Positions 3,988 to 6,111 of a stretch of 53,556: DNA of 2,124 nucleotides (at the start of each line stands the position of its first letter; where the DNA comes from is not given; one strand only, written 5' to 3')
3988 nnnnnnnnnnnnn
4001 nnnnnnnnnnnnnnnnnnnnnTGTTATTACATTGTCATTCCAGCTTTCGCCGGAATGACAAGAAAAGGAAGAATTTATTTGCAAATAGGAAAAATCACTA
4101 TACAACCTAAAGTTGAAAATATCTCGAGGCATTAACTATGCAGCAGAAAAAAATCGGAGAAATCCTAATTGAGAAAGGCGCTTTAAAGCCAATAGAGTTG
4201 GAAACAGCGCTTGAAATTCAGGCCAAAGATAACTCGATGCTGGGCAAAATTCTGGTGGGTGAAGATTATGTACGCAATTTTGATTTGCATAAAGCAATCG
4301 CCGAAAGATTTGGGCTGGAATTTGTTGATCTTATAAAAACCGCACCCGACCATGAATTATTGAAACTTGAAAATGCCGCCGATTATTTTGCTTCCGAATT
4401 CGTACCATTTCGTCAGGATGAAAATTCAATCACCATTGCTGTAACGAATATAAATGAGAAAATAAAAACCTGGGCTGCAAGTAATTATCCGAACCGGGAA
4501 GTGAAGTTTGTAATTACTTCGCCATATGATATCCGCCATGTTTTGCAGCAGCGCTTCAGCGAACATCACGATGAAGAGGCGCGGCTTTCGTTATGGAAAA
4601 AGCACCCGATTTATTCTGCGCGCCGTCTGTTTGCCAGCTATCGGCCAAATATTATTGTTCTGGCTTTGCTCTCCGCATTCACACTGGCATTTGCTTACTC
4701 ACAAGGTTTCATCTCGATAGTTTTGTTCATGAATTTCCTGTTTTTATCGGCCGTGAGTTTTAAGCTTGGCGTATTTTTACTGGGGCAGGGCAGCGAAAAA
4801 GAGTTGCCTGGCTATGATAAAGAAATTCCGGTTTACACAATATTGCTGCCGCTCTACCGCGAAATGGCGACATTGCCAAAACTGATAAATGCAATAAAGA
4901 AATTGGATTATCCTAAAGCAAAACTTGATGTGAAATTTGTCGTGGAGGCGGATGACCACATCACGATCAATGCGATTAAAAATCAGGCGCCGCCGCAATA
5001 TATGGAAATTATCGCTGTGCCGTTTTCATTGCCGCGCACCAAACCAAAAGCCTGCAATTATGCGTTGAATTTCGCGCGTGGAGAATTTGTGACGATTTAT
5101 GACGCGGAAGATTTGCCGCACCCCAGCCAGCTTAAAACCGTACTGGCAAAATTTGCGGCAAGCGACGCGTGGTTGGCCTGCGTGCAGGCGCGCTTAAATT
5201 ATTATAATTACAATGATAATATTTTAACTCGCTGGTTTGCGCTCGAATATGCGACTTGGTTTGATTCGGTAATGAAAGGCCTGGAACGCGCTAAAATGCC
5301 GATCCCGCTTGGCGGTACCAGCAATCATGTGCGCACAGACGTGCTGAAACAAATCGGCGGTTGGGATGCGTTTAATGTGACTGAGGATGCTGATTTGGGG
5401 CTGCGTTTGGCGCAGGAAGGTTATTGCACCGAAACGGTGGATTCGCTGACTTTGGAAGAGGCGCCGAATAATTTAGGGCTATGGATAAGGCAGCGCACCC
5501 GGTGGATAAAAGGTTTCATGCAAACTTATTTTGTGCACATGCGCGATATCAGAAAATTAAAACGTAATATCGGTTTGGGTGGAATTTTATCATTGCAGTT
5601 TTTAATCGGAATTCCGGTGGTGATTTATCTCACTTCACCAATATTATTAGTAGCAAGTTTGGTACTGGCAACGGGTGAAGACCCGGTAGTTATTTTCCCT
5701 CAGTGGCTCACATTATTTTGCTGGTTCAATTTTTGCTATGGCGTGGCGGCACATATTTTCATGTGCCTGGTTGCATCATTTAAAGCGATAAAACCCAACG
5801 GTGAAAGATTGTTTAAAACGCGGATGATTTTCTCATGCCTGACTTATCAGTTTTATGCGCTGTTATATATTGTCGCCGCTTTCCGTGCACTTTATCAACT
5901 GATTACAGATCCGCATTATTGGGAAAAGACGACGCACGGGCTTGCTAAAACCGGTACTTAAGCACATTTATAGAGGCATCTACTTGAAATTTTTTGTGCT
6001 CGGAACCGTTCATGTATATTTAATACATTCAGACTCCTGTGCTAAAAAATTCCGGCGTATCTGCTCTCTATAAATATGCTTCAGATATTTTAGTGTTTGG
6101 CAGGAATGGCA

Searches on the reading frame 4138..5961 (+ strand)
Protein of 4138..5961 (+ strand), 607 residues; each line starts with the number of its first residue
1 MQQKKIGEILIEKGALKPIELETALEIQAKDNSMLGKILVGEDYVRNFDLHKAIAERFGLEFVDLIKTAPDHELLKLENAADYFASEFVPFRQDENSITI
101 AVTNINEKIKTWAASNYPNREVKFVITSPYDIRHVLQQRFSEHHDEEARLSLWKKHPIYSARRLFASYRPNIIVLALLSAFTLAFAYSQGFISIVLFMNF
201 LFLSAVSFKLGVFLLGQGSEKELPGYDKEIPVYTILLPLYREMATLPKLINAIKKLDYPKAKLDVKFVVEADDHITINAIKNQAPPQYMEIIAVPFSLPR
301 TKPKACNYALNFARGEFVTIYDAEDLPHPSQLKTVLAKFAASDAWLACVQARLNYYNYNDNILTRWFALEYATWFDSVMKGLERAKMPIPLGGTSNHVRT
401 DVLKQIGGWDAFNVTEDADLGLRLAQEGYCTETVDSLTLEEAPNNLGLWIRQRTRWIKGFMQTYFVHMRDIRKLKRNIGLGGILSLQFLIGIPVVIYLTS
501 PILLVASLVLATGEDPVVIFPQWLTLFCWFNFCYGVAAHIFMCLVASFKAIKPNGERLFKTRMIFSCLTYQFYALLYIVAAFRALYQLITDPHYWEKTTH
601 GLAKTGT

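Call 60: search_protein_families(library=pfam, proteins=[window:4138-5961:+], max_evalue=0.01)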
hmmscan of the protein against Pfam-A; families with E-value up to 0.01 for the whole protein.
window:4138-5961:+ (607 aa): 5 families
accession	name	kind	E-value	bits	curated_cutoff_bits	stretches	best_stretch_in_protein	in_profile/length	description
PF13641.12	Glyco_tranf_2_3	-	5.3e-24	85.9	27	1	233-459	3-230/230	Glycosyltransferase like family 2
PF13632.12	Glyco_trans_2_3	-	2.9e-21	76.6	27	1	318-508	2-196/198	Glycosyl transferase family group 2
PF05157.20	MshEN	-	1.7e-09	38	23.1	1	58-144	1-88/90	MshEN domain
PF00535.33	Glycos_transf_2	-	2.5e-08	34.5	23.3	1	234-370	1-132/168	Glycosyl transferase family 2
PF13506.12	Glyco_transf_21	-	0.00028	20.8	21.7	1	302-456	16-172/174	Glycosyl transferase family 21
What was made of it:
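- The MshEN domain also occurs outside MshE: the window's own glycosyltransferase at 4138-5961 carries one (call 60).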
